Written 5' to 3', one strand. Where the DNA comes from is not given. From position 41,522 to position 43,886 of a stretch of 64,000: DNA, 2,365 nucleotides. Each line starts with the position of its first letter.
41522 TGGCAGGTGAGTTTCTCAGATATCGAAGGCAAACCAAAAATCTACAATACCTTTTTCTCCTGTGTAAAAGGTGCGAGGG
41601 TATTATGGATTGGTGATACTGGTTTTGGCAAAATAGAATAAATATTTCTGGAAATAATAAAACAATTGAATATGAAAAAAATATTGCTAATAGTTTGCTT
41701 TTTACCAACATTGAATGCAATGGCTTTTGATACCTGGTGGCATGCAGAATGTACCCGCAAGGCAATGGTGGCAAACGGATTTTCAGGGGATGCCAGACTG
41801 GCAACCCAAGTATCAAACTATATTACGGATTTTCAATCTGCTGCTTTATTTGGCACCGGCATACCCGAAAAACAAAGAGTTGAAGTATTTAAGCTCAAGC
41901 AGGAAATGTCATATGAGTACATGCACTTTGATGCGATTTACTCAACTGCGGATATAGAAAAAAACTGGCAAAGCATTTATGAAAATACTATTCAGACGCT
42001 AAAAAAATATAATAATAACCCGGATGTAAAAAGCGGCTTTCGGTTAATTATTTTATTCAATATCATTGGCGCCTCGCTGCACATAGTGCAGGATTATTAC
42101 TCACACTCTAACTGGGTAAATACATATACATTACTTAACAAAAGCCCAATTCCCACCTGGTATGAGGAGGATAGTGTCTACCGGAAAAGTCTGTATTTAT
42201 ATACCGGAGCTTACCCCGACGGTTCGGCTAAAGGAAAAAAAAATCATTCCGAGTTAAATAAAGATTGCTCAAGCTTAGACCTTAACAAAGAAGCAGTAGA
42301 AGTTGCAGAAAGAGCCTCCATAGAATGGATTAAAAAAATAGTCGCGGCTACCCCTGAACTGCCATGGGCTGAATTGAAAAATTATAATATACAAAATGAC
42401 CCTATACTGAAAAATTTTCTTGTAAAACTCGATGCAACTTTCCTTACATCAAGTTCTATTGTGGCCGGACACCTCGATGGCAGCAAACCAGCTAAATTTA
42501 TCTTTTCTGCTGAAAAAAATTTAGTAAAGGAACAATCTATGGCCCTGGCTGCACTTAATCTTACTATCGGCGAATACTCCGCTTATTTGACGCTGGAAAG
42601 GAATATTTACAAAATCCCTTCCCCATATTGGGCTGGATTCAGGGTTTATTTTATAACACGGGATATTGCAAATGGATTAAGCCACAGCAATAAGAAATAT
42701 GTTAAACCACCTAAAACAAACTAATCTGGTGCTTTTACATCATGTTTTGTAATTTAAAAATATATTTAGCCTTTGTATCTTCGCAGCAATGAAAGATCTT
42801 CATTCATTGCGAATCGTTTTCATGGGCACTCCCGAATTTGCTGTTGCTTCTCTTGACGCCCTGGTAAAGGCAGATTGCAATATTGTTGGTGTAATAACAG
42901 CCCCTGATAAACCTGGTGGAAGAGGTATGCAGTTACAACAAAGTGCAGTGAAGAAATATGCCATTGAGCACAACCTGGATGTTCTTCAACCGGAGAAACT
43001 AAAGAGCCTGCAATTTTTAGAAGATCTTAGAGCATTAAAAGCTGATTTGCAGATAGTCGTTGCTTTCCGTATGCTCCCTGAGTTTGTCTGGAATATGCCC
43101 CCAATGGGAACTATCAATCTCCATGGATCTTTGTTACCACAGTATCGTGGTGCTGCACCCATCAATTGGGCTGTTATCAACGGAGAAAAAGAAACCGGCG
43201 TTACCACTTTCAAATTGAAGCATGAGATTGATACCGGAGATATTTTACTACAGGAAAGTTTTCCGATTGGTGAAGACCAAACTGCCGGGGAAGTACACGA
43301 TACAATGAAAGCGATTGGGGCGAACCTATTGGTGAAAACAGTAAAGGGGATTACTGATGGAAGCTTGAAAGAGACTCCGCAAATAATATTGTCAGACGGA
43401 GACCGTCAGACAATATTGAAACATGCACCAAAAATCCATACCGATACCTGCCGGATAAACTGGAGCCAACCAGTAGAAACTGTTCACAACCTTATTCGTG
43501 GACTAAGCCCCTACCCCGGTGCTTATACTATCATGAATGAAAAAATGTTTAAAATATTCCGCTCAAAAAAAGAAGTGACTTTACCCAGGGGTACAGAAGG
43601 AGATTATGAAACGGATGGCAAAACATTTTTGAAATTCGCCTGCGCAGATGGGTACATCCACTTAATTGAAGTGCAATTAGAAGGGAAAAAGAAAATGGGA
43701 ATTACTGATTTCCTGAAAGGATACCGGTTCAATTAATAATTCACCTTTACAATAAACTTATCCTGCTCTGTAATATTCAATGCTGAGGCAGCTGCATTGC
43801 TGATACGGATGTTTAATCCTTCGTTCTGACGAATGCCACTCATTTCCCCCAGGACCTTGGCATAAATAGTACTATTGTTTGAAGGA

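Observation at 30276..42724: TPR-kinase/NarL regulator pair divergent from a six-gene operon of exported proteins with no recognisable families: candidate undescribed extracytoplasmic system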

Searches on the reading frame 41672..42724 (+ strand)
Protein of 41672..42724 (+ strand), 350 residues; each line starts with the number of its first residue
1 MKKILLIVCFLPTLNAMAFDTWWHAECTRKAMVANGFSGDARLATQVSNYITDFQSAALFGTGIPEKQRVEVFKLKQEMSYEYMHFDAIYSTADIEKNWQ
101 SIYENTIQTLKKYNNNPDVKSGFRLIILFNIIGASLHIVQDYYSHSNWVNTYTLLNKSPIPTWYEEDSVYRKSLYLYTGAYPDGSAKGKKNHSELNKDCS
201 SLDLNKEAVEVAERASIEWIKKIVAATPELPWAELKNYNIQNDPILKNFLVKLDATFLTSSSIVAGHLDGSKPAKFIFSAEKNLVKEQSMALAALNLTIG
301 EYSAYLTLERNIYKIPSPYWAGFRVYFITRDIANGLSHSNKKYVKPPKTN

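Call 4: search_protein_families(library=pfam, proteins=[window:41672-42724:+], max_evalue=1)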
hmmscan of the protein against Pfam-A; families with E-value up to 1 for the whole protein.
window:41672-42724:+ (350 aa): 2 families
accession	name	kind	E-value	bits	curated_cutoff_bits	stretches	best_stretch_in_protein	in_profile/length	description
PF25107.1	VWA7_N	-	1.3e-05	25.2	27.5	1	131-151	82-102/230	VWA7 N-terminal domain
PF07217.16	Het-C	-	0.015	14.3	21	1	125-150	205-230/561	Heterokaryon incompatibility protein Het-C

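Call 5: search_protein_families(library=ncbifam, proteins=[window:41672-42724:+], max_evalue=1)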
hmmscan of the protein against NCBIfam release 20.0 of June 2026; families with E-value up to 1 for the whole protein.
window:41672-42724:+ (350 aa): 1 family
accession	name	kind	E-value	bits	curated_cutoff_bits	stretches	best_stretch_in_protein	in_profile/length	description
NF009440.0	PRK12798.1-2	equivalog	0.061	12.2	776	1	162-237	85-157/430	chemotaxis protein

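Call 7: search_solved_structures(query=window:41672-42724:+, max_evalue=10, show_alignments=2)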
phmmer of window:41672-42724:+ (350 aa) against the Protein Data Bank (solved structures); distinct sequences matched with E-value up to 10: 5.
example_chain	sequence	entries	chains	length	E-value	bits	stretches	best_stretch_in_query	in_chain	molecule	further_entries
6m6z_A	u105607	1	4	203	0.15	14.2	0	6-79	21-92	TMH4C4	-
7sq0_C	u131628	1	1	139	0.96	11.6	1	83-122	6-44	TMD of the tail-anchored protein Bos1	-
5ojp_A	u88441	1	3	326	1.5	11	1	85-118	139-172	Ycf48-like protein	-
5ojr_A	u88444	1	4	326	1.6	10.9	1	85-118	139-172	Ycf48-like protein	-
2xbg_A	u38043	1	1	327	1.6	10.9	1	85-118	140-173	YCF48-LIKE PROTEIN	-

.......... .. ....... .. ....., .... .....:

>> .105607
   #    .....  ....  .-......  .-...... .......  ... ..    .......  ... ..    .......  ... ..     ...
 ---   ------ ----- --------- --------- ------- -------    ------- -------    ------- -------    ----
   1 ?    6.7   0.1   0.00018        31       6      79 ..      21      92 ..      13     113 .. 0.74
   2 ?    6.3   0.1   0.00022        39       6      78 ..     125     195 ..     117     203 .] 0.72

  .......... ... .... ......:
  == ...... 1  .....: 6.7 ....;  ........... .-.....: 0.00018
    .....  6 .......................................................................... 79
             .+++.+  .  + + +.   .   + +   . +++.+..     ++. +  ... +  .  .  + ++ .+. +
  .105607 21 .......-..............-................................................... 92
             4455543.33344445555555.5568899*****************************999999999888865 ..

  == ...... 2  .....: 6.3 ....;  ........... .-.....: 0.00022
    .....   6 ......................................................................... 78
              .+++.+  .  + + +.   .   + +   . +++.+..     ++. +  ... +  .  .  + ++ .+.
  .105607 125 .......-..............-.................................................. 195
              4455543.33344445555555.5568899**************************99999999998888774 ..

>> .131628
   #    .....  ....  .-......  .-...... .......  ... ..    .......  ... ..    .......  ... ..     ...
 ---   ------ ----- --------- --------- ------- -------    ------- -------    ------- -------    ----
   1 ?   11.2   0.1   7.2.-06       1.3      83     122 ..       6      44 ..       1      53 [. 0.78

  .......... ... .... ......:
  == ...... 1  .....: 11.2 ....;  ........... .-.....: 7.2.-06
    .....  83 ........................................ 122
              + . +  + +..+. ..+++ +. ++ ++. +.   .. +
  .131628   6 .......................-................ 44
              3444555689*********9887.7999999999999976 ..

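Call 21: find_homologous_proteins(query=window:41672-42724:+)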
Query window:41672-42724:+ (350 aa): 155 proteins with E <= 0.001 among 6721 candidates; the best 120 are listed.
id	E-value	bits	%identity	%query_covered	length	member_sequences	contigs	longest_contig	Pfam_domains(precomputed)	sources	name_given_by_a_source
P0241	4.8e-215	731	93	100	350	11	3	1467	PF25107.2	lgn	-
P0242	5.6e-212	721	94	95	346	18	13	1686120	PF25107.2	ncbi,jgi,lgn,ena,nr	ncbi:MAG: hypothetical protein IPN56_01535 [Chitinophagaceae bacterium]|nr:hypothetical protein [Chi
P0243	5.7e-212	721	90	100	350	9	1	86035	PF25107.2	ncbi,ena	-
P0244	2.6e-201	686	85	99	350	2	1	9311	PF25107.2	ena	-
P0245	9.7e-200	681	86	99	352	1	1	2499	PF25107.2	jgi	jgi:hypothetical protein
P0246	1.3e-199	680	86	99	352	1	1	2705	PF25107.2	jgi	jgi:hypothetical protein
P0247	6.7e-198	675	87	96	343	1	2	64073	PF25107.2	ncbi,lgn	-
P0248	3.9e-193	659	82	99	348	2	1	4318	PF25107.2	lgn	-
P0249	3.8e-192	656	81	99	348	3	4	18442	PF25107.2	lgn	-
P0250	1.6e-191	654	81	99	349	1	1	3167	PF25107.2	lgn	-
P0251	5.1e-191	652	81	100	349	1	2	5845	PF25107.2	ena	-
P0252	1.6e-189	647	79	99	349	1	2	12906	PF25107.2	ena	-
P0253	9.0e-189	645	78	100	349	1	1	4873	PF25107.2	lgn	-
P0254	2.8e-188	643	78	100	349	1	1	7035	PF25107.2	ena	-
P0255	3.6e-188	643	78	100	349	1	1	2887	PF25107.2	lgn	-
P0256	3.7e-188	643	78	100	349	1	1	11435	PF25107.2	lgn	-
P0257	7.6e-188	642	78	100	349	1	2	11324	PF25107.2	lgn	-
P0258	4.6e-187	639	78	100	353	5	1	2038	PF25107.2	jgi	jgi:hypothetical protein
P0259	1.2e-186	638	79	99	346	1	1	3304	PF25107.2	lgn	-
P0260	2.5e-186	637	79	99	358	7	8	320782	PF25107.2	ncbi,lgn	-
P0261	3.9e-186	636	79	100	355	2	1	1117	PF25107.2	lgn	-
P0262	6.0e-186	635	77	100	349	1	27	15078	PF25107.2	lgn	-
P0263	1.5e-185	634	80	97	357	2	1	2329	PF25107.2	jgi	jgi:hypothetical protein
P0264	1.5e-183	628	80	95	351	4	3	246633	PF25107.2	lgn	-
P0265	4.1e-168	577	79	91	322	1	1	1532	PF25107.2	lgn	-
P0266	6.4e-164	563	93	76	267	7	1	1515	PF25107.2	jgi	jgi:hypothetical protein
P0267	4.8e-161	554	72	99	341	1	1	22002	PF25107.2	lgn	-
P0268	8.4e-159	546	70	99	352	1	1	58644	PF25107.2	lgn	-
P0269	8.0e-155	533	87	76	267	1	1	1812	PF25107.2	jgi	jgi:hypothetical protein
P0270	8.4e-151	520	67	98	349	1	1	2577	PF25107.2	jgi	jgi:hypothetical protein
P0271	7.3e-150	517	65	99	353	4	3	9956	PF25107.2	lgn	-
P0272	9.7e-139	480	61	98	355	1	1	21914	PF25107.2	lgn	-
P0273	1.3e-137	476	60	98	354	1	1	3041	PF25107.2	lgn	-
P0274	2.5e-136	472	60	98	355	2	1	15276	PF25107.2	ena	-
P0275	3.8e-136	472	60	97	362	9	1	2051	PF25107.2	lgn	-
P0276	4.5e-136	471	61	98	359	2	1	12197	PF25107.2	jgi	jgi:hypothetical protein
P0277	5.5e-136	471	59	98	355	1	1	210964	PF25107.2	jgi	jgi:hypothetical protein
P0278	1.8e-135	469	59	99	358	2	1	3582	PF25107.2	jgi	jgi:hypothetical protein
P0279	7.9e-135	467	61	94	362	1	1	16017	PF25107.2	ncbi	-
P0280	9.2e-135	467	60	98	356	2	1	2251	PF25107.2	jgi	jgi:hypothetical protein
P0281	2.3e-134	466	59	94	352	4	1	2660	PF25107.2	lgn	-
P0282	2.5e-134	466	60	95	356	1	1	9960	PF25107.2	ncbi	-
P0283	5.3e-134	465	59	98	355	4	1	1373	PF25107.2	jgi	jgi:hypothetical protein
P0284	1.7e-133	463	57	99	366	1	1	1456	PF25107.2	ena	-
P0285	6.4e-133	461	58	98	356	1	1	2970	PF25107.2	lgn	-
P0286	1.9e-132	460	58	97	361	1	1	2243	PF25107.2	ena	-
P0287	2.2e-132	459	57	98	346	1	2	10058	PF25107.2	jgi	jgi:hypothetical protein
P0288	2.6e-132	459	58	98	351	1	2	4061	PF25107.2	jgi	jgi:hypothetical protein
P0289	4.0e-132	458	56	99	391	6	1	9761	PF25107.2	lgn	-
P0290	1.2e-131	457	60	98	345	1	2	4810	PF25107.2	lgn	-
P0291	1.3e-131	457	58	99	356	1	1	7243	PF25107.2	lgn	-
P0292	1.7e-131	456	58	99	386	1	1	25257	PF25107.2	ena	-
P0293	2.8e-131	456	59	99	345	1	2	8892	PF25107.2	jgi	jgi:uncharacterized membrane protein YwzB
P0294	2.9e-131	456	58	99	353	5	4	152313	PF25107.2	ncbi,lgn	-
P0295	3.4e-131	455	60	99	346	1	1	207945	PF25107.2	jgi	jgi:hypothetical protein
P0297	5.2e-131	455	57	99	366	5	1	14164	PF25107.2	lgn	-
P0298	1.4e-130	453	59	97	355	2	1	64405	PF25107.2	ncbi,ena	-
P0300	5.1e-129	448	58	99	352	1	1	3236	PF25107.2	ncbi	-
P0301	1.3e-128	447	58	99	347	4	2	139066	PF25107.2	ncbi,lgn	-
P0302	1.6e-128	447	58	98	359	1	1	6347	PF25107.2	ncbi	-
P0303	1.2e-127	444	57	99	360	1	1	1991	PF25107.2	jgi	jgi:hypothetical protein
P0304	3.4e-127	442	57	99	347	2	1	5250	PF25107.2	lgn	-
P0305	5.4e-127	442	59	95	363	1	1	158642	PF25107.2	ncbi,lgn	-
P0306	2.4e-126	439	57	99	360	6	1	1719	PF25107.2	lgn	-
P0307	4.4e-126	439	55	100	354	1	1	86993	PF25107.2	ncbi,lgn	ncbi:MAG: hypothetical protein V4722_24025 [Bacteroidota bacterium]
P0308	6.3e-126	438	56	98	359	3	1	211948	PF25107.2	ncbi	ncbi:MAG: hypothetical protein U0V75_15940 [Ferruginibacter sp.]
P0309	1.5e-125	437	58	94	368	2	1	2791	PF25107.2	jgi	jgi:hypothetical protein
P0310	1.4e-124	434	57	99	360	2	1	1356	PF25107.2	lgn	-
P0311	1.9e-124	433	56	99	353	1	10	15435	PF25107.2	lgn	-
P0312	6.0e-124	432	56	99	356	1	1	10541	PF25107.2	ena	-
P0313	2.5e-123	430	55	98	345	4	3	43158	PF25107.2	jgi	jgi:hypothetical protein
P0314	5.1e-123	429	54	99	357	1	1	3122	PF25107.2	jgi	jgi:hypothetical protein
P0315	1.2e-122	427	56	99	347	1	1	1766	PF25107.2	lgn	-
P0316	1.5e-122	427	54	99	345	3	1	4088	PF25107.2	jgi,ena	-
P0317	3.6e-122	426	55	100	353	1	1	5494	PF25107.2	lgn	-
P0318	4.0e-121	422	55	99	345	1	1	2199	PF25107.2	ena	-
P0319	5.4e-121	422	56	100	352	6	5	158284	PF25107.2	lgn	-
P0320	7.4e-121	421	54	99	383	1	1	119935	PF25107.2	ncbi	-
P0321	8.0e-120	418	53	99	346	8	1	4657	PF25107.2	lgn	-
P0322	2.8e-119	416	55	95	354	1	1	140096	PF25107.2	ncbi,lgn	ncbi:MAG: hypothetical protein ABIR30_09385 [Chitinophagaceae bacterium]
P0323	9.6e-119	414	55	99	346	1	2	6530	PF25107.2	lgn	-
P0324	5.2e-118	412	54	99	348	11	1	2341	PF25107.2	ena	-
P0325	8.0e-117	408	58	89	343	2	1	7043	PF25107.2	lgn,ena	-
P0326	1.0e-116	408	55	99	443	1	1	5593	PF25107.2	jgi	jgi:uncharacterized membrane protein YwzB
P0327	2.3e-116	407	53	99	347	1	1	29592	PF25107.2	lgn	-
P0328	2.6e-116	406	54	99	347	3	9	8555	PF25107.2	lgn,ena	-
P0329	2.7e-116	406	53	97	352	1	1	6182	PF25107.2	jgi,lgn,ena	-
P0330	6.3e-116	405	52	99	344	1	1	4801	PF25107.2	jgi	jgi:hypothetical protein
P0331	7.0e-116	405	53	99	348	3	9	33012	PF25107.2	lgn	-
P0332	1.4e-115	404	53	99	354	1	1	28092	PF25107.2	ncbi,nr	ncbi:MAG TPA: hypothetical protein VMZ03_02510 [Chitinophagaceae bacterium]|nr:hypothetical protein 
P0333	5.0e-114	399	53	99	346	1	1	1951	PF25107.2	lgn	-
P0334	1.2e-112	394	51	97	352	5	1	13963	PF25107.2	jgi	jgi:hypothetical protein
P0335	7.8e-112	392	53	98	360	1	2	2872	PF25107.2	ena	-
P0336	2.3e-111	390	53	96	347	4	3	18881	PF25107.2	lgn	-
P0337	1.7e-109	384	52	98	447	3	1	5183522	PF25107.2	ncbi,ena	-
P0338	1.8e-109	384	51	97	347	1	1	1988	PF25107.2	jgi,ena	-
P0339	1.9e-109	384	52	96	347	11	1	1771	PF25107.2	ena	-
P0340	3.6e-109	383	51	99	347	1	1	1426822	PF25107.2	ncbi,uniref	ncbi:hypothetical protein [Ferruginibacter sp. SUN106]|uniref:hypothetical protein n=1 Tax=Ferrugini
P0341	2.3e-108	380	50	94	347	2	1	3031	PF25107.2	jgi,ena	-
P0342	3.2e-108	380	52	97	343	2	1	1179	PF25107.2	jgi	jgi:hypothetical protein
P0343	5.8e-107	376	51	96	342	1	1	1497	PF25107.2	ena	-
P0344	6.4e-107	376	52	99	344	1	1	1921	PF25107.2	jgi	jgi:hypothetical protein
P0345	3.9e-106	373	51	99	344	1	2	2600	PF25107.2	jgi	jgi:hypothetical protein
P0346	6.0e-106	372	50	99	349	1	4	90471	PF25107.2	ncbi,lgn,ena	-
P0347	6.9e-106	372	52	96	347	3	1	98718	PF25107.2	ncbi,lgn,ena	-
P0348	7.5e-106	372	51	96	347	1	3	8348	PF25107.2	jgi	jgi:hypothetical protein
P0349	1.3e-105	371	53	90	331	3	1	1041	PF25107.2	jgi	jgi:hypothetical protein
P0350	1.9e-105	371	51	98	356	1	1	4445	PF25107.2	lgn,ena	-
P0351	2.2e-105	371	51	96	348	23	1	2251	PF25107.2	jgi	jgi:hypothetical protein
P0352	1.3e-104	368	51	93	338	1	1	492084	PF25107.2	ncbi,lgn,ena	-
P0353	3.2e-102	360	50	98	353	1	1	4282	PF25107.2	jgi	jgi:hypothetical protein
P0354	1.8e-101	358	51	99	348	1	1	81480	PF25107.2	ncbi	-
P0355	3.6e-100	353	52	91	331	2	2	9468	PF25107.2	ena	-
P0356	2.0e-98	348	48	94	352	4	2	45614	PF25107.2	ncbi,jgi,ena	-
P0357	4.8e-98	346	47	95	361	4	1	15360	PF25107.2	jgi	jgi:hypothetical protein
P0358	4.5e-97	343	47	98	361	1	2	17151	PF25107.2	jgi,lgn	jgi:hypothetical protein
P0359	8.1e-97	342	47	93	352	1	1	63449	PF25107.2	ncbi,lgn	ncbi:MAG: hypothetical protein ABI467_14010 [Kofleriaceae bacterium]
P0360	9.8e-97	342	46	97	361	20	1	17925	PF25107.2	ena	-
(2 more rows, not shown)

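Call 24: search_solved_structures(query=A4, max_evalue=10, show_alignments=3)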
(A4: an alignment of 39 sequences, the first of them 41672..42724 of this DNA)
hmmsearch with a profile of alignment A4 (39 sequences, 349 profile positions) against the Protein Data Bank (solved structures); distinct sequences matched with E-value up to 10: 0.

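Call 54: find_encoding_contigs(protein=P0337, flank=6000, max_places=2)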
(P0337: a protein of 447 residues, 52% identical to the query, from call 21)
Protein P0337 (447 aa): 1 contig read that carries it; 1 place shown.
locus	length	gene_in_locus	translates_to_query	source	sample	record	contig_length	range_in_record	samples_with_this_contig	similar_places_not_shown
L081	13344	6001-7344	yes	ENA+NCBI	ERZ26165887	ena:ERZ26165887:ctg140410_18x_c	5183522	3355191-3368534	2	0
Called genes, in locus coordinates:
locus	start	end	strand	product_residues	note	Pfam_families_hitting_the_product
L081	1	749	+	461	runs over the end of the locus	-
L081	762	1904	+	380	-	-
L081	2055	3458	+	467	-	-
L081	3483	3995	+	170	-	-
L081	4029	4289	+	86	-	-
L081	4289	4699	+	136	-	PF00856:SET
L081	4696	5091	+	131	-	PF00856:SET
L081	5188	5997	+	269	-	PF01435:Peptidase_M48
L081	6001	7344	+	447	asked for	PF25107:VWA7_N (weak)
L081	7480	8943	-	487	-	PF01400:Astacin, PF14200:RicinB_lectin_2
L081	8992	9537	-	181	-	PF14200:RicinB_lectin_2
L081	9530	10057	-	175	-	-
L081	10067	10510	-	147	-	-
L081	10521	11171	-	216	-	PF02311:AraC_binding (weak), PF07883:Cupin_2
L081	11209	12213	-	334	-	-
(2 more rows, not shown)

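Call 55: find_encoding_contigs(protein=P0277, flank=6000, max_places=2)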
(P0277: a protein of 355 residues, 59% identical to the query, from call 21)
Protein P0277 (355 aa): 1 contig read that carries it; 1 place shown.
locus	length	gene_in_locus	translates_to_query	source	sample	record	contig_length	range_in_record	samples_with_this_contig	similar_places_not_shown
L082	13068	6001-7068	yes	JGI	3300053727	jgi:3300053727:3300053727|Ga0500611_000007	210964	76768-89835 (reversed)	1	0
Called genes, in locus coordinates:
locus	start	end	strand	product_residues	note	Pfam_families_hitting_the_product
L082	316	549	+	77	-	PF00076:RRM_1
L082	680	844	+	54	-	-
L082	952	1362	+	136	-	PF02469:Fasciclin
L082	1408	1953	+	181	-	-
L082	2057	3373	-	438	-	PF00270:DEAD, PF04851:ResIII, PF00271:Helicase_C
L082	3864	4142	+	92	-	-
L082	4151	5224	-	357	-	PF00108:Thiolase_N (weak), PF08545:ACP_syn_III, PF08541:ACP_syn_III_C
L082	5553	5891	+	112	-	-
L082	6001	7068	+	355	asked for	PF25107:VWA7_N (weak)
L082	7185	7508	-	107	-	-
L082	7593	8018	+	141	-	PF00856:SET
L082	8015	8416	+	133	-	PF00856:SET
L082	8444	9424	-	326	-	PF03631:Virul_fac_BrkB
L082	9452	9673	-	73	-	-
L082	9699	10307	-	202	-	PF11396:PepSY_like (weak)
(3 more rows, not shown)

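Call 56: find_encoding_contigs(protein=P0359, flank=6000, max_places=2)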
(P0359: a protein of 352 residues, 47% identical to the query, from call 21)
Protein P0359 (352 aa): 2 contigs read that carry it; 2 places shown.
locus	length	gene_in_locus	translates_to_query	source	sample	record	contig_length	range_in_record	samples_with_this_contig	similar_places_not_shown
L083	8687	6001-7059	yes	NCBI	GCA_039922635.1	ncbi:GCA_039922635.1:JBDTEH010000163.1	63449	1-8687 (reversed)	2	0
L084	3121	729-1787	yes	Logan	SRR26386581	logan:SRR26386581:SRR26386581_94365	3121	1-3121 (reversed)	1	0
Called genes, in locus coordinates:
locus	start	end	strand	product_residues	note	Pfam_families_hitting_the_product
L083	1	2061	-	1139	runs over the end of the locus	-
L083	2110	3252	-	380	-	PF22660:RS_preATP-grasp-like, PF02222:ATP-grasp, PF17769:PurK_C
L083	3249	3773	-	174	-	PF00731:AIRC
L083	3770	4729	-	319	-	PF01300:Sua5_yciO_yrdC, PF03481:Sua5_C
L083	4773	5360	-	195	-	PF13417:GST_N_3, PF13409:GST_N_2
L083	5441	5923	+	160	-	PF00300:His_Phos_1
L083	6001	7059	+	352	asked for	PF25107:VWA7_N (weak)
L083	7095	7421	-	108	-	-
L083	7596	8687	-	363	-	PF01943:Polysacc_synt, PF13440:Polysacc_synt_3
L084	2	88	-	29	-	?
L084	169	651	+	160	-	PF00300:His_Phos_1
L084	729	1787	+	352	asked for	PF25107:VWA7_N (weak)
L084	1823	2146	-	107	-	-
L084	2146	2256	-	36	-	-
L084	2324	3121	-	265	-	?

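Call 69: search_protein_families(library=padloc, proteins=[window:41672-42724:+], max_evalue=0.01)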
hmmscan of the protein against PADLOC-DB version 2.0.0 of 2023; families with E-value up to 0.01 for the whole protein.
window:41672-42724:+ (350 aa): 0 families

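Call 70: search_protein_families(library=phrogs, proteins=[window:41672-42724:+], max_evalue=0.01)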
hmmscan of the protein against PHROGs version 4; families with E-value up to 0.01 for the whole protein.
window:41672-42724:+ (350 aa): 0 families

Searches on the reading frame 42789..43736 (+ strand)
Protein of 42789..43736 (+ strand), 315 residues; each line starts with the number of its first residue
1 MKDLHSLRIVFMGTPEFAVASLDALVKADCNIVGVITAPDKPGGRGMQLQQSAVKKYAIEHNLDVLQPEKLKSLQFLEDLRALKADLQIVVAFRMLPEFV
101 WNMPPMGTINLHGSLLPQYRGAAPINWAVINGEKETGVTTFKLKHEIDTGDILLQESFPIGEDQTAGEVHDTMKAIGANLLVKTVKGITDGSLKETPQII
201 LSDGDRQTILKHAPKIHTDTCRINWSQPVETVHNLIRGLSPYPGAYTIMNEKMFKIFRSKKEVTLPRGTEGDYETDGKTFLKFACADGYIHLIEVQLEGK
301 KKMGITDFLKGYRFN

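Call 25: search_protein_families(library=pfam, proteins=[window:42789-43736:+], max_evalue=0.001)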
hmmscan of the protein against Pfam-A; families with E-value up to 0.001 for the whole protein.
window:42789-43736:+ (315 aa): 2 families
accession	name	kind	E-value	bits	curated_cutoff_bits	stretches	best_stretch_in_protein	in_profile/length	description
PF00551.24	Formyl_trans_N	-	1.6e-37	129.5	26.1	1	8-184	2-180/181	Formyl transferase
PF02911.23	Formyl_trans_C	-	4e-25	88.3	21.1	1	215-313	1-100/100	Formyl transferase, C-terminal domain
